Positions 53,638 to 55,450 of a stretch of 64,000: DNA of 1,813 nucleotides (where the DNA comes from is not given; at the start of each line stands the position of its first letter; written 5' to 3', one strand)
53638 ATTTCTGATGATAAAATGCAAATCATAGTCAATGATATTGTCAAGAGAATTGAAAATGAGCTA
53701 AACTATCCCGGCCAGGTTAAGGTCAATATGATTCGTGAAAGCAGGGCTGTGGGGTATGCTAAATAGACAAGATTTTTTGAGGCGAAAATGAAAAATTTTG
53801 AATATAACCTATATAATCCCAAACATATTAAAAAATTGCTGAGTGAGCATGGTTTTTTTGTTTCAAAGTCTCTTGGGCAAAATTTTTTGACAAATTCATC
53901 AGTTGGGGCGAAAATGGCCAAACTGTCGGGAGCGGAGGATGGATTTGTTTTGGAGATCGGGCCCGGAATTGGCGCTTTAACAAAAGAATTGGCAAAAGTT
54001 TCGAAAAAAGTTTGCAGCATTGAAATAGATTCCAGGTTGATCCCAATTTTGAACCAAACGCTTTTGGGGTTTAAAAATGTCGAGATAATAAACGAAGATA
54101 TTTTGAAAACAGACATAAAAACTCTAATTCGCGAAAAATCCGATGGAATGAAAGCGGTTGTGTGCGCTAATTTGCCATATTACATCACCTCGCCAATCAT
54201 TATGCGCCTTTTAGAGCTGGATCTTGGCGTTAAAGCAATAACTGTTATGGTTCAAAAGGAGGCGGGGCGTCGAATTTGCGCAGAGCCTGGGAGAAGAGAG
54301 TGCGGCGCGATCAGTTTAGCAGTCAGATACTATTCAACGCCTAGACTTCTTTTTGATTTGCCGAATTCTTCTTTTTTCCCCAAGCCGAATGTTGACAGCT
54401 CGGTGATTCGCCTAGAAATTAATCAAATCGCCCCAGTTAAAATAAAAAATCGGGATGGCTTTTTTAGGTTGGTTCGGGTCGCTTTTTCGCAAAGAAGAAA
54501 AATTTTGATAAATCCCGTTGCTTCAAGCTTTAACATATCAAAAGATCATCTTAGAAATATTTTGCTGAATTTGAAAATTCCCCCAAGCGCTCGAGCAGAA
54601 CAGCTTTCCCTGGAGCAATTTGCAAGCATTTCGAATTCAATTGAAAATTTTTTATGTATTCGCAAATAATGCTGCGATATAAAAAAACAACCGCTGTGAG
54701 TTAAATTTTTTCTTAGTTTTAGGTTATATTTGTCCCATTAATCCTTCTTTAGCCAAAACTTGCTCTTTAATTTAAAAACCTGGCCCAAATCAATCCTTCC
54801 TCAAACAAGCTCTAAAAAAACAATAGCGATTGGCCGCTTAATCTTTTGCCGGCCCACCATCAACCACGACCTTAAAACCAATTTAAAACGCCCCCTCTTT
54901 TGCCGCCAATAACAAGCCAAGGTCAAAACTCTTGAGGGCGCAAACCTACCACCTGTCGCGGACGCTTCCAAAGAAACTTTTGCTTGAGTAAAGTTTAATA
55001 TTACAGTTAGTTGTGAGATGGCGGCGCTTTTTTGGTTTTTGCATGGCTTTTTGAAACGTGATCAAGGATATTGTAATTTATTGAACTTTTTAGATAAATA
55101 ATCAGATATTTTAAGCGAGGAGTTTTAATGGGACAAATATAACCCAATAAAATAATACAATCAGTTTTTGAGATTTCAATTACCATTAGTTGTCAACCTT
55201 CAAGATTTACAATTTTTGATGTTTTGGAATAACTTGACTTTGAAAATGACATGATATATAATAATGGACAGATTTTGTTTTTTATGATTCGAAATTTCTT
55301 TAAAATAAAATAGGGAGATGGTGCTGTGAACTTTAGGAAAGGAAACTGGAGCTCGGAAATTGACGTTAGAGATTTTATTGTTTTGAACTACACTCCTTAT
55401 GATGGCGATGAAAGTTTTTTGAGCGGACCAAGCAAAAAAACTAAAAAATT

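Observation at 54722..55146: Interspersed foldback element family with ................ termini, about one copy per 10 kb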

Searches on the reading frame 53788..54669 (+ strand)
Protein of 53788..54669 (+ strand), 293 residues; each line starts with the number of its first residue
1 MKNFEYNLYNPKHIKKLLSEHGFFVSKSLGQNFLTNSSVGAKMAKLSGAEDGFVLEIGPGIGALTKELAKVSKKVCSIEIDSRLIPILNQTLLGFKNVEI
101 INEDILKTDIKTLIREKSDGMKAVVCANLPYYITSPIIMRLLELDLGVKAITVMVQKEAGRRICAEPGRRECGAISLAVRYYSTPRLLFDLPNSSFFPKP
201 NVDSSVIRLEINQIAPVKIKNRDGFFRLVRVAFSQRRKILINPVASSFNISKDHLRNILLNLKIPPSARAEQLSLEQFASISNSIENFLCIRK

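Call 11: find_encoding_contigs(protein=window:53788-54669:+, flank=10000, max_places=6)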
Protein window:53788-54669:+ (293 aa): 15 contigs read that carry it; 6 places shown.
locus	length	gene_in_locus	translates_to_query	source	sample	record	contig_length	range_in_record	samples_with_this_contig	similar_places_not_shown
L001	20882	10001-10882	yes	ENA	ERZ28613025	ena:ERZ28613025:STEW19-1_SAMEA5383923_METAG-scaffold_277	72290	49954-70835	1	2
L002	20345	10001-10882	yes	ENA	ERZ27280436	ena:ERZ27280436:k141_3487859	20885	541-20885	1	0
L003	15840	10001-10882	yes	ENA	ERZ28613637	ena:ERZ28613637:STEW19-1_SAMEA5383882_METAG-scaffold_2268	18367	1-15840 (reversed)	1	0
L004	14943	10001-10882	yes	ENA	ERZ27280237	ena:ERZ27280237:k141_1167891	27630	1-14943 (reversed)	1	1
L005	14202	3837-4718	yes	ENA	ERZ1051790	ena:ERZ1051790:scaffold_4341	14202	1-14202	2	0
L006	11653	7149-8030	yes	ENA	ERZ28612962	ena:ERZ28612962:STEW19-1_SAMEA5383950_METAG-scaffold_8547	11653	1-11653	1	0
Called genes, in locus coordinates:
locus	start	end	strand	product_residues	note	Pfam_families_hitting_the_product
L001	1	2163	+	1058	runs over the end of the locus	-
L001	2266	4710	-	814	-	-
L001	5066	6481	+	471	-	-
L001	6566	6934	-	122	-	PF01325:Fe_dep_repress, PF02742:Fe_dep_repr_C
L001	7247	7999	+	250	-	PF01171:ATP_bind_3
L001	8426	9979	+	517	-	PF12072:RNase_Y_N, PF00013:KH_1 (weak), PF01966:HD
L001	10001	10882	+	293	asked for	PF00398:RrnaAD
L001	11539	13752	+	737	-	PF02901:PFL-like, PF01228:Gly_radical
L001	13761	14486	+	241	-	PF13353:Fer4_12, PF04055:Radical_SAM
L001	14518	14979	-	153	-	PF00885:DMRL_synthase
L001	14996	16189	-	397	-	PF00926:DHBP_synthase, PF00925:GTP_cyclohydro2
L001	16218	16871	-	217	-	PF00677:Lum_binding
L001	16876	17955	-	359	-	PF00383:dCMP_cyt_deam_1, PF14437:MafB19-deam, PF01872:RibD_C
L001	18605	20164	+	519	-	-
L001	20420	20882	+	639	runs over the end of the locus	?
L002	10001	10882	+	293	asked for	PF00398:RrnaAD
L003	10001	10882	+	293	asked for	PF00398:RrnaAD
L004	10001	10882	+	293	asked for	PF00398:RrnaAD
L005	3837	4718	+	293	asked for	PF00398:RrnaAD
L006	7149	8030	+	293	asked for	PF00398:RrnaAD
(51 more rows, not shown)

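Call 44: find_related_loci(query=window:53788-54669:+, collection=metagenome_contigs, flank=10000)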
Query window:53788-54669:+ (293 aa) in metagenome_contigs; peptide patterns used: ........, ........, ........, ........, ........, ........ (x = any residue, [..] = any of these).
600 stretches matched a pattern (row limit reached: there are more); 586 encode a relative of the query (tblastn E <= 1e-3); the best 80 are kept; 80 distinct loci.
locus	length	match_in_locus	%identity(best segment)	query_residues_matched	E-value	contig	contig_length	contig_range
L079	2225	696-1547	54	2-285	1e-101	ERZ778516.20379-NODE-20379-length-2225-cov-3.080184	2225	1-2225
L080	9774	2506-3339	56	7-283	5e-95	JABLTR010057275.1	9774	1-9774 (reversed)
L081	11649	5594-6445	50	7-289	3e-94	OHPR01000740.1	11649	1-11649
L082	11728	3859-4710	50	7-289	3e-94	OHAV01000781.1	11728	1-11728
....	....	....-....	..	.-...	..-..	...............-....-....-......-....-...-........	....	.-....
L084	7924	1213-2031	55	14-285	2e-94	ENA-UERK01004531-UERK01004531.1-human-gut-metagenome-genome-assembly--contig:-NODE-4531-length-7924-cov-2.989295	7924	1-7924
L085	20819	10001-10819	55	14-285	2e-94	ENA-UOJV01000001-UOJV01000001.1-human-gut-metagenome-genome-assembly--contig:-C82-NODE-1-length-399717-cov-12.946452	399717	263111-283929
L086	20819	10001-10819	55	14-285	6e-94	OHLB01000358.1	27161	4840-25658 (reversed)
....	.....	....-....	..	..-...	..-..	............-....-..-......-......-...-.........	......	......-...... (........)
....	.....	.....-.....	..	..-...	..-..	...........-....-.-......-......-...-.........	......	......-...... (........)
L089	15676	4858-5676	55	14-285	1e-93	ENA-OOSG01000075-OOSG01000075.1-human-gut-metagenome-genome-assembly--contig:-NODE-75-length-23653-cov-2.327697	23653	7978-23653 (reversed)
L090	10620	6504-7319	55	14-285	3e-93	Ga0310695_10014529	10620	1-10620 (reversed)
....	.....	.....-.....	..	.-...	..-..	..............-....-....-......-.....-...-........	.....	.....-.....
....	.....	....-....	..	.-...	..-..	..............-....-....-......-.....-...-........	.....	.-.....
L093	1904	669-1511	52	7-287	1e-97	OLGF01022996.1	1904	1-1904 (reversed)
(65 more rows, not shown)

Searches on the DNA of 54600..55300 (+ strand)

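Call 12: search_rna_families(source=window, start=54600, end=55300, threshold=evalue, max_evalue=10)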
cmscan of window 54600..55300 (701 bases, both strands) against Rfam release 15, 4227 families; matches with E-value up to 10: 4.
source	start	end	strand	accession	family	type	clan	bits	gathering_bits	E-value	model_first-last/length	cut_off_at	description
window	55076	55128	-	RF01096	PK-HAV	Cis-reg;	-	22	50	4.2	1-56/56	no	HepA virus 3'-terminal pseudoknot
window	55141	55211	+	RF02303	TtnuCD28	Gene; snRNA; snoRNA; CD-box;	-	18.1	70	7.6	1-64/64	no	Tetrahymena snoRNA TtnuCD28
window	54755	54813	-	RF00314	snoZ182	Gene; snRNA; snoRNA; CD-box;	-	16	80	6.3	1-92/92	no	Small nucleolar RNA Z182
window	54678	54728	+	RF02416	TCV_H4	Cis-reg;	-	15.8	50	8.3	1-51/51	no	Turnip crinkle virus 3'UTR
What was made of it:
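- On Structured non-coding RNA family: At E up to 10 on 54600-55300 it gives only chance-level hits (call 12).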

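Call 68: search_dna_similar(query=window:54700-55170:+, collection=plasmids, mode=distant, max_evalue=0.001, max_rows=10)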
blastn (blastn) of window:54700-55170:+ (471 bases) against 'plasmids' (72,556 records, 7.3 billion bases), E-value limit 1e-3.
No match.

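Call 69: search_dna_similar(query=window:54700-55170:+, collection=phages, mode=distant, max_evalue=0.001, max_rows=10)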
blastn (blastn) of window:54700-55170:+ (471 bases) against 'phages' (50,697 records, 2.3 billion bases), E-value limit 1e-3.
No match.
